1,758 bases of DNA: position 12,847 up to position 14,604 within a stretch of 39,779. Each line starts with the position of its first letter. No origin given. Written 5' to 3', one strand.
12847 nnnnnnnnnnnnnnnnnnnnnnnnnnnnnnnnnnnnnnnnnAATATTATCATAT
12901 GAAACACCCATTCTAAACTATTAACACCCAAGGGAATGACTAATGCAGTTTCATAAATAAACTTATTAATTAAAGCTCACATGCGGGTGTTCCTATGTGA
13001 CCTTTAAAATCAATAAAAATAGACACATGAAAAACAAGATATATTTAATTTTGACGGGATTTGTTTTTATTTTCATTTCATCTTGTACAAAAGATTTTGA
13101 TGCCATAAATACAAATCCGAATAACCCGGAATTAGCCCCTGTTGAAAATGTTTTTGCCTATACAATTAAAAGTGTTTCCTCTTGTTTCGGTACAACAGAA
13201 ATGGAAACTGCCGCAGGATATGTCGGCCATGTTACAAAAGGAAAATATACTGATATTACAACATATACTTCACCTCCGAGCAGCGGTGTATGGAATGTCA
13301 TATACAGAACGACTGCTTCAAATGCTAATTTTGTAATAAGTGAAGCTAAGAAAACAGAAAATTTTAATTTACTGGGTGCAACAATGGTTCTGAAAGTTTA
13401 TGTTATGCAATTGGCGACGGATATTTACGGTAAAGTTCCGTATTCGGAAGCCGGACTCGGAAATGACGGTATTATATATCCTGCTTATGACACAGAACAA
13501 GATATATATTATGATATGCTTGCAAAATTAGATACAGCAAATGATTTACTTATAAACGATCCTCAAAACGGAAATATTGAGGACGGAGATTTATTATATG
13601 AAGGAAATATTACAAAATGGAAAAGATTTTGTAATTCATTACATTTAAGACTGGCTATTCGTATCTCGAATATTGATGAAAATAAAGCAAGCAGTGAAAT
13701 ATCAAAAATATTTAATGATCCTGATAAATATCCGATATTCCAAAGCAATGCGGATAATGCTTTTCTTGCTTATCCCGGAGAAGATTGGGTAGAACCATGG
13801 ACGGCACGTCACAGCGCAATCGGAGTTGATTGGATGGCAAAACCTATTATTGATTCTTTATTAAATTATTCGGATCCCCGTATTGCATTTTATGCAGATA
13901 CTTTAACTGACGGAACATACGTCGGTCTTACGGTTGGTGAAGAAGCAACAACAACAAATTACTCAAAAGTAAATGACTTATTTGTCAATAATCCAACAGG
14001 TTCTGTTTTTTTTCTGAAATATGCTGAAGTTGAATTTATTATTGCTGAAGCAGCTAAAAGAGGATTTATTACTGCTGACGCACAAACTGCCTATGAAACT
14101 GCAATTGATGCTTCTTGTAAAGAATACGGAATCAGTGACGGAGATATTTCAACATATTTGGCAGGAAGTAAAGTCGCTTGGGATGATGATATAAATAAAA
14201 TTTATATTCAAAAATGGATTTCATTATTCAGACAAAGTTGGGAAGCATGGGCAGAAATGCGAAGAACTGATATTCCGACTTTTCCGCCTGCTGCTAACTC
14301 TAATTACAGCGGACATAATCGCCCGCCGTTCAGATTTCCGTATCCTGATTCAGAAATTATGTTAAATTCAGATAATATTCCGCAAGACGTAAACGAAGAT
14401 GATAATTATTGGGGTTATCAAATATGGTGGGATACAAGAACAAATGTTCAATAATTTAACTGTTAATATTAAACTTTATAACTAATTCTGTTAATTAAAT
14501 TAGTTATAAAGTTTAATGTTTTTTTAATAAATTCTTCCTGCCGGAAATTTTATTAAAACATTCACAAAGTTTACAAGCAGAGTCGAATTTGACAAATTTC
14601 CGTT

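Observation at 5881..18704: SusC/SusD-centred locus that looks dedicated to scavenging peptidoglycan stem peptides, placed next to lysA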

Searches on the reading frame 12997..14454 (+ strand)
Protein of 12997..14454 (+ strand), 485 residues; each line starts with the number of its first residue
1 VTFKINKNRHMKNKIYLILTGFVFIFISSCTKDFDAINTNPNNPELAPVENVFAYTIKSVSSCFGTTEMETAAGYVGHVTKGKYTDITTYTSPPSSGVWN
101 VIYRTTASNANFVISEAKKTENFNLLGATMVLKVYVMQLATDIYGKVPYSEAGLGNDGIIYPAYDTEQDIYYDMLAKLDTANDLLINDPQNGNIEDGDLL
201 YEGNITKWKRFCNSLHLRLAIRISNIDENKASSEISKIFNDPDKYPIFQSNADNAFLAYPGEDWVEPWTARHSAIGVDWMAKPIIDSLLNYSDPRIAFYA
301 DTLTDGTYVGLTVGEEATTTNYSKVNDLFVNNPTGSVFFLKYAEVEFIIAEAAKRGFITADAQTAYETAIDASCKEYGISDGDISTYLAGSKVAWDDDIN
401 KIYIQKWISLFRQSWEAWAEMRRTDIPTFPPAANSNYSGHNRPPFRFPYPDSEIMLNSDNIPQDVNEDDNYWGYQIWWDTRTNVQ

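Call 3: search_protein_families(library=pfam, proteins=[window:12997-14454:+])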
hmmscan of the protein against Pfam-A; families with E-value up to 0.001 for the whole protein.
window:12997-14454:+ (485 aa): 2 families
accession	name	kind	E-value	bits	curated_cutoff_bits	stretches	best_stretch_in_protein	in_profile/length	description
PF12771.13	SusD-like_2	-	5.5e-93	312.5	27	1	44-450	4-415/415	Starch-binding associating with outer membrane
PF12741.13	SusD-like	-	5.7e-63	214.1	27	2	73-391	54-372/495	Susd and RagB outer membrane lipoprotein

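Call 4: search_protein_families(library=ncbifam, proteins=[window:12997-14454:+])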
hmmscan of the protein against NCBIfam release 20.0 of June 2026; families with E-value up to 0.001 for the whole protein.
window:12997-14454:+ (485 aa): 0 families

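Call 17: find_homologous_proteins(query=window:12997-14454:+, max_evalue=1e-10)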
Query window:12997-14454:+ (485 aa): 1112 proteins with E <= 1e-10 among 5764 candidates; the best 120 are listed.
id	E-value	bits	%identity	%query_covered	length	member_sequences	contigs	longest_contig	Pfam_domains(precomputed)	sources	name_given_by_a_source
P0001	0.0e+0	1041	94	98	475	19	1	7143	PF12741.14,PF12771.14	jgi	-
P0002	8.7e-225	765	70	98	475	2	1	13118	PF12741.14,PF12771.14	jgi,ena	-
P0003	4.5e-223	759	69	98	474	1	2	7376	PF14322.13,PF12741.14,PF12771.14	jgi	-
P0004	1.2e-220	751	67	98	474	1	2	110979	PF12741.14,PF12771.14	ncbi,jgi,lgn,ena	-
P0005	5.0e-220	749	68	98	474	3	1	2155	PF14322.13,PF12741.14,PF12771.14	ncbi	-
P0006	2.6e-219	747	68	98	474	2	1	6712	PF12741.14,PF12771.14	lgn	-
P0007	1.2e-218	745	67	98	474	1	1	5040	PF12741.14,PF12771.14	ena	-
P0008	1.7e-218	744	68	98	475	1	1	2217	PF12741.14,PF12771.14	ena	-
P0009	5.5e-218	743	67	98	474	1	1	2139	PF12741.14,PF12771.14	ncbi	-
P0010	3.3e-217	740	67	98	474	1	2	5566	PF14322.13,PF12741.14,PF12771.14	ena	-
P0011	3.4e-214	730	65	98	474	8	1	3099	PF12741.14,PF12771.14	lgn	-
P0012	4.5e-214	730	66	97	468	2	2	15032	PF12741.14,PF12771.14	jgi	-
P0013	4.2e-213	726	65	98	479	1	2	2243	PF12741.14,PF12771.14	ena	-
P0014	9.8e-212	722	66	95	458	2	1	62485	PF14322.13,PF12741.14,PF12771.14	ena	-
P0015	8.9e-211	719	65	98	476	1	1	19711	PF12741.14,PF12771.14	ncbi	ncbi:MAG: SusD/RagB family nutrient-binding outer membrane lipoprotein [Bacteroidota bacterium]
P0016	6.4e-210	716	65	98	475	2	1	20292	PF14322.13,PF12741.14,PF12771.14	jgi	-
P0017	4.2e-207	707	66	98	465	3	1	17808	PF14322.13,PF12741.14,PF12771.14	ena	-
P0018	4.0e-202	690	63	98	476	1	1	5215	PF12741.14,PF12771.14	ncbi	ncbi:MAG: SusD/RagB family nutrient-binding outer membrane lipoprotein [Bacteroidota bacterium]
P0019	1.5e-200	685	62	98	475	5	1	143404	PF12741.14,PF12771.14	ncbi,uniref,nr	ncbi:SusD/RagB family nutrient-binding outer membrane lipoprotein [Maribellus sediminis]|uniref:SusD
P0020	4.3e-198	677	61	97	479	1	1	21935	PF12741.14,PF12771.14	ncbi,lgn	ncbi:MAG: SusD/RagB family nutrient-binding outer membrane lipoprotein [Bacteroidota bacterium]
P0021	4.2e-196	670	61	98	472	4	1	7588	PF12741.14,PF12771.14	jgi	-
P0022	2.6e-195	668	61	97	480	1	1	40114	PF12741.14,PF12771.14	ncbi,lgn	-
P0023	3.2e-195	667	61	98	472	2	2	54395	PF12741.14,PF12771.14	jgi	-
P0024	2.5e-194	665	59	98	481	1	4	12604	PF12741.14,PF12771.14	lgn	-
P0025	7.3e-194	663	59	98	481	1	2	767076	PF12741.14,PF12771.14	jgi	jgi:Starch-binding associating with outer membrane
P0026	2.4e-192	658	61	97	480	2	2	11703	PF12741.14,PF12771.14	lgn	-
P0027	2.3e-191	655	59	98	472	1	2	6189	PF12741.14,PF12771.14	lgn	-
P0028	4.2e-191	654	58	98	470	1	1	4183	PF12741.14,PF12771.14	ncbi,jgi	-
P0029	7.8e-191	653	61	98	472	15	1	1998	PF12741.14,PF12771.14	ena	-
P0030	6.0e-189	647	57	97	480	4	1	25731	PF12741.14,PF12771.14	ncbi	-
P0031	2.0e-188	645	59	98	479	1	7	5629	PF12741.14,PF12771.14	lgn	-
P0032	2.4e-188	645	59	98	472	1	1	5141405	PF12741.14,PF12771.14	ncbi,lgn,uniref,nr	ncbi:SusD/RagB family nutrient-binding outer membrane lipoprotein [Prolixibacter sp. NT017]|uniref:S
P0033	6.1e-188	643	62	94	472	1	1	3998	PF12741.14,PF12771.14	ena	-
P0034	8.2e-188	643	60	94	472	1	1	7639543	PF14322.13,PF12741.14,PF12771.14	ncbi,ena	-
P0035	3.7e-187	641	60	97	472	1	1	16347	PF12741.14,PF12771.14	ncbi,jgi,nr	ncbi:MAG: SusD/RagB family nutrient-binding outer membrane lipoprotein [Chlorobi bacterium]|nr:SusD/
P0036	3.6e-186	638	58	98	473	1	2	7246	PF12741.14,PF12771.14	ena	-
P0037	2.5e-185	635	60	98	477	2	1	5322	PF12741.14,PF12771.14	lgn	-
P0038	1.2e-184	633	58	97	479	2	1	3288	PF12741.14,PF12771.14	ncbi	-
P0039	6.3e-184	630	57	98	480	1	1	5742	PF14322.13,PF12741.14,PF12771.14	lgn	-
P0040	1.5e-183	629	59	97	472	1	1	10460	PF12741.14,PF12771.14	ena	-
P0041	3.4e-182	625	57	98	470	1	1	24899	PF12741.14,PF12771.14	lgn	-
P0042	4.8e-182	624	58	96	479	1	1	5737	PF12741.14,PF12771.14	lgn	-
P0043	1.6e-181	622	57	98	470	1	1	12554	PF12741.14,PF12771.14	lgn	-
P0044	7.6e-181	620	58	94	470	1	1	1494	PF12741.14,PF12771.14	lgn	-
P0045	8.9e-181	620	57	98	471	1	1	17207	PF12741.14,PF12771.14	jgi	jgi:hypothetical protein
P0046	1.1e-180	619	57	98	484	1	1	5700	PF12741.14,PF12771.14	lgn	-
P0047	2.6e-180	618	56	96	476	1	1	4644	PF12741.14,PF12771.14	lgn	-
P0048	3.5e-180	618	57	98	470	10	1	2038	PF12741.14,PF12771.14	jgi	-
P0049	6.5e-180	617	57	97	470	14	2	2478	PF12741.14,PF12771.14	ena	-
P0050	4.1e-179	614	58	97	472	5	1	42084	PF12741.14,PF12771.14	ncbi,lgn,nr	ncbi:MAG: SusD/RagB family nutrient-binding outer membrane lipoprotein [Bacteroidales bacterium]|nr:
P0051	1.1e-178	613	56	99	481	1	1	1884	PF12741.14,PF12771.14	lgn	-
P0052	1.8e-177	609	57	97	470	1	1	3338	PF12741.14,PF12771.14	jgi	-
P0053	4.2e-176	604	55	98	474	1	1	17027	PF14322.13,PF12741.14,PF12771.14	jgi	jgi:hypothetical protein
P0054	1.0e-175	603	55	98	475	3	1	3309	PF12741.14,PF12771.14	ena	-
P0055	4.2e-170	585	55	96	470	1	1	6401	PF12741.14,PF12771.14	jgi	jgi:hypothetical protein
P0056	5.7e-170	584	53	97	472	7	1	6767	PF12741.14,PF12771.14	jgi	-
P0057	4.2e-166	571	54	98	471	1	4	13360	PF12741.14,PF12771.14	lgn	-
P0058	1.3e-162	560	52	98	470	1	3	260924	PF12741.14,PF12771.14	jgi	-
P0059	1.6e-162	560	52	98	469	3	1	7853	PF14322.13,PF12741.14,PF12771.14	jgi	-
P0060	5.0e-159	548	53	98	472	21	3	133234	PF14322.13,PF12741.14,PF12771.14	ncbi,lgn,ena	-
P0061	2.2e-157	543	52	98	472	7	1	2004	PF14322.13,PF12741.14,PF12771.14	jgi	-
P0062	2.0e-155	536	51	98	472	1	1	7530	PF12741.14,PF12771.14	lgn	-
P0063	2.2e-155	536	51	98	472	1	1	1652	PF14322.13,PF12741.14,PF12771.14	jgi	jgi:hypothetical protein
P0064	2.6e-155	536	52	98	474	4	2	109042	PF12741.14,PF12771.14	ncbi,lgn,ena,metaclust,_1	metaclust:\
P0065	2.0e-154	533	52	98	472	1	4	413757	PF14322.13,PF12741.14,PF12771.14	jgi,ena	jgi:hypothetical protein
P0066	5.8e-154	531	51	97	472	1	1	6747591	PF14322.13,PF12741.14,PF12771.14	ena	-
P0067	3.6e-153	529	51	97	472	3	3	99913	PF14322.13,PF12741.14,PF12771.14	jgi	jgi:hypothetical protein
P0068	5.3e-153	528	51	98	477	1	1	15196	PF12741.14,PF12771.14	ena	-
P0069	1.9e-152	526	51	98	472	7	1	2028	PF14322.13,PF12741.14,PF12771.14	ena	-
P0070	2.7e-152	526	51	94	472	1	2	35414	PF14322.13,PF12741.14,PF12771.14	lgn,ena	-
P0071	8.9e-152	524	50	98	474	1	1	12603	PF14322.13,PF12741.14,PF12771.14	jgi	jgi:hypothetical protein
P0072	3.1e-151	522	51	97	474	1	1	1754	PF14322.13,PF12741.14,PF12771.14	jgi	jgi:hypothetical protein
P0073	8.0e-151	521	51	98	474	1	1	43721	PF12741.14,PF12771.14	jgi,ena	-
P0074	1.8e-150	520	50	97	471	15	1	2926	PF14322.13,PF12741.14,PF12771.14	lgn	-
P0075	2.6e-150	519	51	98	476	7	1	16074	PF12741.14,PF12771.14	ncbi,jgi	ncbi:MAG: SusD/RagB family nutrient-binding outer membrane lipoprotein [Lutibacter sp.]|jgi:hypothet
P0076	2.9e-150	519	53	95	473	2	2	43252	PF12741.14,PF12771.14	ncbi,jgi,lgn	-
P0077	2.9e-150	519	52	96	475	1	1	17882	PF12741.14,PF12771.14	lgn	-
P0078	2.0e-149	516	50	97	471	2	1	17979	PF14322.13,PF12741.14,PF12771.14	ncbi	-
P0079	4.8e-149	515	52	94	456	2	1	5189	PF12741.14,PF12771.14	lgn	-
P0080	1.8e-148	513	61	74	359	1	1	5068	PF12741.14,PF12771.14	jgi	jgi:hypothetical protein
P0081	1.2e-147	511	66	69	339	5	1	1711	PF12741.14,PF12771.14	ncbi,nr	ncbi:MAG: SusD/RagB family nutrient-binding outer membrane lipoprotein, partial [Chlamydiia bacteriu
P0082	2.4e-147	510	51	98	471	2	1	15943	PF14322.13,PF12741.14,PF12771.14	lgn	-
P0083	1.7e-146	507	49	98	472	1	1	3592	PF14322.13,PF12741.14,PF12771.14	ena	-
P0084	5.4e-145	502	48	98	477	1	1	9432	PF14322.13,PF12741.14,PF12771.14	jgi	jgi:hypothetical protein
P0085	6.8e-145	501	52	97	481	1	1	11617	PF12741.14,PF12771.14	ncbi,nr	ncbi:MAG: SusD/RagB family nutrient-binding outer membrane lipoprotein [Bacteroidales bacterium]|nr:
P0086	2.9e-144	499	49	96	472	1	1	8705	PF14322.13,PF12741.14,PF12771.14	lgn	-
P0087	1.5e-143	497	49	98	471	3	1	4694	PF14322.13,PF12741.14,PF12771.14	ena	-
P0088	3.2e-143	496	48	98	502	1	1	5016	PF12741.14,PF12771.14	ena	-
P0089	7.4e-143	495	48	97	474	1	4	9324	PF14322.13,PF12741.14,PF12771.14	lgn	-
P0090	3.1e-142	493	49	95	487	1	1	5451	PF12741.14,PF12771.14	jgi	-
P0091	1.7e-141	490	50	98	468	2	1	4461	PF12741.14,PF12771.14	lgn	-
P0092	8.1e-141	488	49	98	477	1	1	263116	PF14322.13,PF12741.14,PF12771.14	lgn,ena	-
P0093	8.1e-140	485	50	97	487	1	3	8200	PF12741.14,PF12771.14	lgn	-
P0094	6.4e-139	482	49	97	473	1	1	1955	PF12741.14,PF12771.14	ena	-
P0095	8.4e-135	468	49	94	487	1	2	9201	PF12741.14,PF12771.14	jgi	jgi:hypothetical protein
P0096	2.5e-132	460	49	96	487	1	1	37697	PF12741.14,PF12771.14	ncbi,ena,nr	ncbi:MAG: SusD/RagB family nutrient-binding outer membrane lipoprotein [Bacteroidales bacterium]|nr:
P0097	2.2e-130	454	49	94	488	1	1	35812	PF12741.14,PF12771.14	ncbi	-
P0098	8.6e-128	445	68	58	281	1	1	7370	PF12741.14,PF12771.14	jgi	-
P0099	5.0e-125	436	62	39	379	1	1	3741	PF12741.14,PF12771.14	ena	-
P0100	1.4e-124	434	47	98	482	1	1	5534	PF12741.14,PF12771.14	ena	-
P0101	7.8e-124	432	46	95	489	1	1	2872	PF12741.14,PF12771.14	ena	-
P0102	1.0e-123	432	47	95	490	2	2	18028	PF12741.14,PF12771.14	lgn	-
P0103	1.2e-123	431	47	98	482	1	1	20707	PF12741.14,PF12771.14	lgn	-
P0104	6.1e-123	429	47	98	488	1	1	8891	PF12741.14,PF12771.14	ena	-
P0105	1.1e-120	422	46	95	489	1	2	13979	PF12741.14,PF12771.14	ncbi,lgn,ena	-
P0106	7.9e-120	419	45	95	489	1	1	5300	PF12741.14,PF12771.14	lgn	-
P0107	1.9e-119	418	45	95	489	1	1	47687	PF12741.14,PF12771.14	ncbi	ncbi:MAG: SusD/RagB family nutrient-binding outer membrane lipoprotein [Bacteroidota bacterium]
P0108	4.4e-119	416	44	98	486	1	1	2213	PF12741.14,PF12771.14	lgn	-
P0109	6.2e-119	416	43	98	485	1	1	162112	PF12741.14,PF12771.14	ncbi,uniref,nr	ncbi:SusD/RagB family nutrient-binding outer membrane lipoprotein [Deminuibacter soli]|uniref:SusD/R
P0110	4.5e-118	413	45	98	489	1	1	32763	PF12741.14,PF12771.14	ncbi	ncbi:MAG: SusD/RagB family nutrient-binding outer membrane lipoprotein [Bacteroidota bacterium]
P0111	1.9e-117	411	44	98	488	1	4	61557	PF12741.14,PF12771.14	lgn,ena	-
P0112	2.4e-117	411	43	98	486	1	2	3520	PF12741.14,PF12771.14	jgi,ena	-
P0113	2.8e-116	407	43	97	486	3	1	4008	PF12741.14,PF12771.14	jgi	jgi:hypothetical protein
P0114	1.0e-115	405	43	97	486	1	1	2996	PF12741.14,PF12771.14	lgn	-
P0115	1.2e-115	405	44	96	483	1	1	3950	PF12741.14,PF12771.14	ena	-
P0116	1.4e-115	405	44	96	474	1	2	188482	PF12741.14,PF12771.14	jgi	jgi:hypothetical protein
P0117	1.8e-115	404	42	98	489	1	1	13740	PF12741.14,PF12771.14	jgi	jgi:hypothetical protein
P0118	1.3e-114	402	43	98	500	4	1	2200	PF12741.14,PF12771.14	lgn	-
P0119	1.7e-114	401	42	97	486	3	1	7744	PF12741.14,PF12771.14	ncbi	-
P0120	7.9e-114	399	41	98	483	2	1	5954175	PF12741.14,PF12771.14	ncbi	-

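Call 18: find_encoding_contigs(protein=P0019, flank=10000, max_places=1)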
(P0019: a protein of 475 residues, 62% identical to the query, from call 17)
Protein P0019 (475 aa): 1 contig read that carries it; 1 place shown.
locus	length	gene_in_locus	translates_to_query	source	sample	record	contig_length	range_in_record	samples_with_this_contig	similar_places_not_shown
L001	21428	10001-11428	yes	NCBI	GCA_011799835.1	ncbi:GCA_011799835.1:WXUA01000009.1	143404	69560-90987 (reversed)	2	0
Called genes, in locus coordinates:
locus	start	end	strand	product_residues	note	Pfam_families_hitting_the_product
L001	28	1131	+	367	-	PF01408:GFO_IDH_MocA, PF02894:GFO_IDH_MocA_C, PF22725:GFO_IDH_MocA_C3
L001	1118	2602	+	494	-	PF02446:Glyco_hydro_77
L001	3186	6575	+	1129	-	PF13385:Laminin_G_3 (faint), PF18962:Por_Secre_tail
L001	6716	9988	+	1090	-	PF13620:CarboxypepD_reg, PF13715:CarbopepD_reg_2, PF07715:Plug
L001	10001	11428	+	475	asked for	PF12771:SusD-like_2, PF12741:SusD-like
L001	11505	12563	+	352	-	PF02016:Peptidase_S66, PF17676:Peptidase_S66C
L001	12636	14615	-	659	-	PF01433:Peptidase_M1, PF18962:Por_Secre_tail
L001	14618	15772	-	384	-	PF00278:Orn_DAP_Arg_deC, PF02784:Orn_Arg_deC_N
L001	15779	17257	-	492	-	PF02113:Peptidase_S13, PF13354:Beta-lactamase2 (faint)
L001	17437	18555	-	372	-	PF00155:Aminotran_1_2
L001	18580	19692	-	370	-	PF02746:MR_MLE_N, PF13378:MR_MLE_C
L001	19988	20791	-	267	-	PF07819:PGAP1 (faint), PF00561:Abhydrolase_1, PF00975:Thioesterase (faint), PF12146:Hydrolase_4, PF12697:Abhydrolase_6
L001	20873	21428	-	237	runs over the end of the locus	PF03740:PdxJ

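Call 19: find_encoding_contigs(protein=P0075, flank=10000, max_places=1)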
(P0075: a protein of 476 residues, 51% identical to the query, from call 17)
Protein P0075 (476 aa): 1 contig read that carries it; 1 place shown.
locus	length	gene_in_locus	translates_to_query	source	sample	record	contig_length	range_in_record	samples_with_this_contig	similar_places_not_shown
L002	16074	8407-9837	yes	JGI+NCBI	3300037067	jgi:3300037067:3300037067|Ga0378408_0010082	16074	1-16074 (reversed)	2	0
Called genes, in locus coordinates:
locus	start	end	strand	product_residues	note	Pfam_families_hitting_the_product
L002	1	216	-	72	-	PF00005:ABC_tran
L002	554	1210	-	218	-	-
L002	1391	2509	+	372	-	PF02784:Orn_Arg_deC_N, PF00278:Orn_DAP_Arg_deC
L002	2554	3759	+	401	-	PF08239:SH3_3, PF18348:SH3_16 (weak), PF23795:SH3_YKFC_2nd (faint), PF00877:NLPC_P60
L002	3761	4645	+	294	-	PF02746:MR_MLE_N, PF13378:MR_MLE_C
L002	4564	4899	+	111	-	PF13378:MR_MLE_C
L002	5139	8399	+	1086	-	PF13620:CarboxypepD_reg, PF13715:CarbopepD_reg_2, PF07715:Plug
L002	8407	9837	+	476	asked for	PF12771:SusD-like_2, PF12741:SusD-like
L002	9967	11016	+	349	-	PF02016:Peptidase_S66, PF17676:Peptidase_S66C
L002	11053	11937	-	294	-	-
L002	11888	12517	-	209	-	-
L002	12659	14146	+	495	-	PF01841:Transglut_core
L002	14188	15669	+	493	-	PF03553:Na_H_antiporter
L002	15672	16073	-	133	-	PF00155:Aminotran_1_2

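Call 20: find_encoding_contigs(protein=P0109, flank=10000, max_places=1)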
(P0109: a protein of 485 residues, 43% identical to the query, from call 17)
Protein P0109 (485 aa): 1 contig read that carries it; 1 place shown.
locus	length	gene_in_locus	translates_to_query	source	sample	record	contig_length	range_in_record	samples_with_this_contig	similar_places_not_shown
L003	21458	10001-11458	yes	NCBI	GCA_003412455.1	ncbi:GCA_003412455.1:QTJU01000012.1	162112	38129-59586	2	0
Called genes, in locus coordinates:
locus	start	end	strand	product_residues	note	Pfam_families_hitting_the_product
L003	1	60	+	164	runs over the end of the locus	PF12888:Lipid_bd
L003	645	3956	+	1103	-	PF13620:CarboxypepD_reg, PF13715:CarbopepD_reg_2, PF07715:Plug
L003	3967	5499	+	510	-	PF12741:SusD-like, PF12771:SusD-like_2, PF14322:SusD-like_3 (weak)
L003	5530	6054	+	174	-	PF08522:BT_3987-like_N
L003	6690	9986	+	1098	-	PF13620:CarboxypepD_reg, PF13715:CarbopepD_reg_2, PF07715:Plug, PF00593:TonB_dep_Rec_b-barrel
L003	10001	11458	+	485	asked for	PF12771:SusD-like_2, PF12741:SusD-like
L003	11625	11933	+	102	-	PF11950:DUF3467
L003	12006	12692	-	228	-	PF20582:UPF0758_N, PF04002:RadC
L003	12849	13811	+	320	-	PF13793:Pribosyltran_N, PF00156:Pribosyltran, PF14572:Pribosyl_synth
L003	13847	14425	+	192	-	PF01386:Ribosomal_L25p, PF14693:Ribosomal_TL5_C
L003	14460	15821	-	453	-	PF00512:HisKA (weak), PF02518:HATPase_c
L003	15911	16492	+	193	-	PF01195:Pept_tRNA_hydro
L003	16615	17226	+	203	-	PF01557:FAA_hydrolase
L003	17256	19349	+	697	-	PF00676:E1_dh, PF02779:Transket_pyr, PF02780:Transketolase_C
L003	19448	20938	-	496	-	PF02610:AraA_N, PF24856:AraA_central, PF11762:Arabinose_Iso_C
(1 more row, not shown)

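Call 21: find_encoding_contigs(protein=P0120, flank=10000, max_places=1)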
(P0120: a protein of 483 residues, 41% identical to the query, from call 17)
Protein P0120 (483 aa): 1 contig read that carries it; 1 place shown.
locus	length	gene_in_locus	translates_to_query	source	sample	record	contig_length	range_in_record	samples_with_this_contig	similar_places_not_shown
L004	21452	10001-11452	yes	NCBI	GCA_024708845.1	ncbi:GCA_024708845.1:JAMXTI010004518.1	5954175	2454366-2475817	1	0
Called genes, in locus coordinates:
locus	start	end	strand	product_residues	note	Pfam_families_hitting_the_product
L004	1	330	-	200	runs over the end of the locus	PF01923:Cob_adeno_trans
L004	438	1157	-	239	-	PF00005:ABC_tran, PF13304:AAA_21 (faint)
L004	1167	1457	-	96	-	PF02686:GatC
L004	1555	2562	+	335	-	PF00579:tRNA-synt_1b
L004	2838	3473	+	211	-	PF01712:dNK, PF02223:Thymidylate_kin (faint)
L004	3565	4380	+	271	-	-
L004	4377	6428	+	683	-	PF12836:HHH_3 (weak)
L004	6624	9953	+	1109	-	PF13620:CarboxypepD_reg, PF13715:CarbopepD_reg_2, PF07715:Plug, PF00593:TonB_dep_Rec_b-barrel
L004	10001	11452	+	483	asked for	PF12741:SusD-like, PF12771:SusD-like_2, PF12741:SusD-like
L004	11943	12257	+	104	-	PF11950:DUF3467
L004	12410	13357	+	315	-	PF02615:Ldh_2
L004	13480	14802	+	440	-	PF00696:AA_kinase, PF13840:ACT_7 (faint), PF22468:ACT_9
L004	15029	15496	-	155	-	PF08808:RES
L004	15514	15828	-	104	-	PF20432:Xre-like-HTH, PF09722:Xre_MbcA_ParS_C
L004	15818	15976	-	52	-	-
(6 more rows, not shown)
